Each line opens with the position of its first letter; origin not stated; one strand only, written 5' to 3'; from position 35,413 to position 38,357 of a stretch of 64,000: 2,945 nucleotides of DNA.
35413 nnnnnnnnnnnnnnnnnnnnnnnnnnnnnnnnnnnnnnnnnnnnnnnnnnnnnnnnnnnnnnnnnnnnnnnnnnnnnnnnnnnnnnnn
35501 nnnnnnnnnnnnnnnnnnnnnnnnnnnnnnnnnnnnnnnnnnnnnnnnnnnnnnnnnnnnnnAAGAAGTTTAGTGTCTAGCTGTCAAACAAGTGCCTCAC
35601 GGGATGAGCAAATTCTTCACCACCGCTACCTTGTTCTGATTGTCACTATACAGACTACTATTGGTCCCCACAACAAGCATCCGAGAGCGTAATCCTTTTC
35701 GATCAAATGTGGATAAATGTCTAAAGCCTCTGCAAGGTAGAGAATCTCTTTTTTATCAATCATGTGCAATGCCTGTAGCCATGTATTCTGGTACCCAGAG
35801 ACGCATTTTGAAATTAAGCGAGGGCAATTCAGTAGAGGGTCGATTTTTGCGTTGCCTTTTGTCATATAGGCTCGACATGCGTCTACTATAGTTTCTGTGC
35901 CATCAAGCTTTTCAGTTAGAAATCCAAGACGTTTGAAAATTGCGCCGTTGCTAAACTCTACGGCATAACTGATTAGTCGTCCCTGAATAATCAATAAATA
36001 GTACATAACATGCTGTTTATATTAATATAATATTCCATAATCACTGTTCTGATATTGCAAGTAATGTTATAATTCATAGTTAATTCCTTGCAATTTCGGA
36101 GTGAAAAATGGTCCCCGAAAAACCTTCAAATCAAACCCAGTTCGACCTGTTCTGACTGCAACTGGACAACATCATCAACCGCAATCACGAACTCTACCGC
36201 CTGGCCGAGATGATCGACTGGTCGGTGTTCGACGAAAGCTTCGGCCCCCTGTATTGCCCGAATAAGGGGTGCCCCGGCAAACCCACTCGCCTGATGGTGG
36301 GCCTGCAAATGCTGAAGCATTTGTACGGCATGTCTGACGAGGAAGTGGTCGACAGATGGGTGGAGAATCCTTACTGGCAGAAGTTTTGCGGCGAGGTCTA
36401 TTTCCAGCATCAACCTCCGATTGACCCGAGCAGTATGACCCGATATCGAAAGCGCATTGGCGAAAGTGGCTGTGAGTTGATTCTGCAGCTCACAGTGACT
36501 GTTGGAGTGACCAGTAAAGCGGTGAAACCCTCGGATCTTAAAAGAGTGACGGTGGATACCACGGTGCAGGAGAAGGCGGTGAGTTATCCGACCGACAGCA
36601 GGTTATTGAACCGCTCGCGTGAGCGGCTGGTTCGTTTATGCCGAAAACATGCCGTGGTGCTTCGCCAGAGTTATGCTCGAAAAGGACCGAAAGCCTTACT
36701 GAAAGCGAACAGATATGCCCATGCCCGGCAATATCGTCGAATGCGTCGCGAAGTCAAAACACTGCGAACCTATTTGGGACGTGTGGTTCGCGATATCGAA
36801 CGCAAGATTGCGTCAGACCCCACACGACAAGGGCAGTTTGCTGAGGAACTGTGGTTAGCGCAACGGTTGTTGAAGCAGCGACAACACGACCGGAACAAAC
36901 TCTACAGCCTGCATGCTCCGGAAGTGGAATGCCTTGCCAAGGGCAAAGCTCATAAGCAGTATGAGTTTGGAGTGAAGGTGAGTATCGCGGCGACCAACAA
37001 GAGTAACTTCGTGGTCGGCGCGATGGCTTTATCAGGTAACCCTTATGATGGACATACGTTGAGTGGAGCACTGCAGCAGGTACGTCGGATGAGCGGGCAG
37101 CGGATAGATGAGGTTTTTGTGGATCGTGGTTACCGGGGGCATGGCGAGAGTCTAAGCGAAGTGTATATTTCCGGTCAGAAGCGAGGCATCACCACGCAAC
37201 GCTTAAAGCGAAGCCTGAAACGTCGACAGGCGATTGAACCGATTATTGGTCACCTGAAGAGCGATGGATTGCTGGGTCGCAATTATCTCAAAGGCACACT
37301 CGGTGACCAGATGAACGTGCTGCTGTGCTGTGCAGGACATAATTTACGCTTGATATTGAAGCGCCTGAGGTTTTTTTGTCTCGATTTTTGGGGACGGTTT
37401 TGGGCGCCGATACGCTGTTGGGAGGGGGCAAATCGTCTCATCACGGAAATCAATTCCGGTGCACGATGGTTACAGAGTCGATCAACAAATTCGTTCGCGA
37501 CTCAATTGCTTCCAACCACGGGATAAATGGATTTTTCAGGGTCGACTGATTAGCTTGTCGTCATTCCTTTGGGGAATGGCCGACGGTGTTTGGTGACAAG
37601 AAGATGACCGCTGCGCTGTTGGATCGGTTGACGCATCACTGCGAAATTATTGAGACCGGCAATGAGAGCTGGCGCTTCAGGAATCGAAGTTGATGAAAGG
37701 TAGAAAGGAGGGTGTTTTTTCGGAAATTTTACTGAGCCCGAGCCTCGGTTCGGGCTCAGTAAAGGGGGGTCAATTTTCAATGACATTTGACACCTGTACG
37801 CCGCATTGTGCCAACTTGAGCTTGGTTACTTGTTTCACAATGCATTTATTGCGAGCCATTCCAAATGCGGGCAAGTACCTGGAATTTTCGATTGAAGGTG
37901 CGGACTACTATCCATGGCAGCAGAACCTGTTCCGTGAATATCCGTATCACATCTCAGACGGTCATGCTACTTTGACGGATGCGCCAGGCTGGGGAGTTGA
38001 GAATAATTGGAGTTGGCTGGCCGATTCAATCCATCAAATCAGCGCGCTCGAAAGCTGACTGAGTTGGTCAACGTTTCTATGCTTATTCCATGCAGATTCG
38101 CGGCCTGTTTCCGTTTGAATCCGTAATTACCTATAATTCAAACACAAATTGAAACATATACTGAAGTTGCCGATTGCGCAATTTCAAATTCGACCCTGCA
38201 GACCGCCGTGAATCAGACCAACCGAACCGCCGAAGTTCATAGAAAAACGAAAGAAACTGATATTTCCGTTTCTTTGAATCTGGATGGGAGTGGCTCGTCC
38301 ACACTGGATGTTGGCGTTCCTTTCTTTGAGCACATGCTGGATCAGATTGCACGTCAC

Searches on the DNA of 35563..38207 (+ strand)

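Call 70: search_dna_similar(query=window:35563-38207:+, collection=plasmids, mode=near, max_rows=8)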
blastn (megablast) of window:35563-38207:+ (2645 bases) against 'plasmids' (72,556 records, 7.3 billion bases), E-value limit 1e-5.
No match.
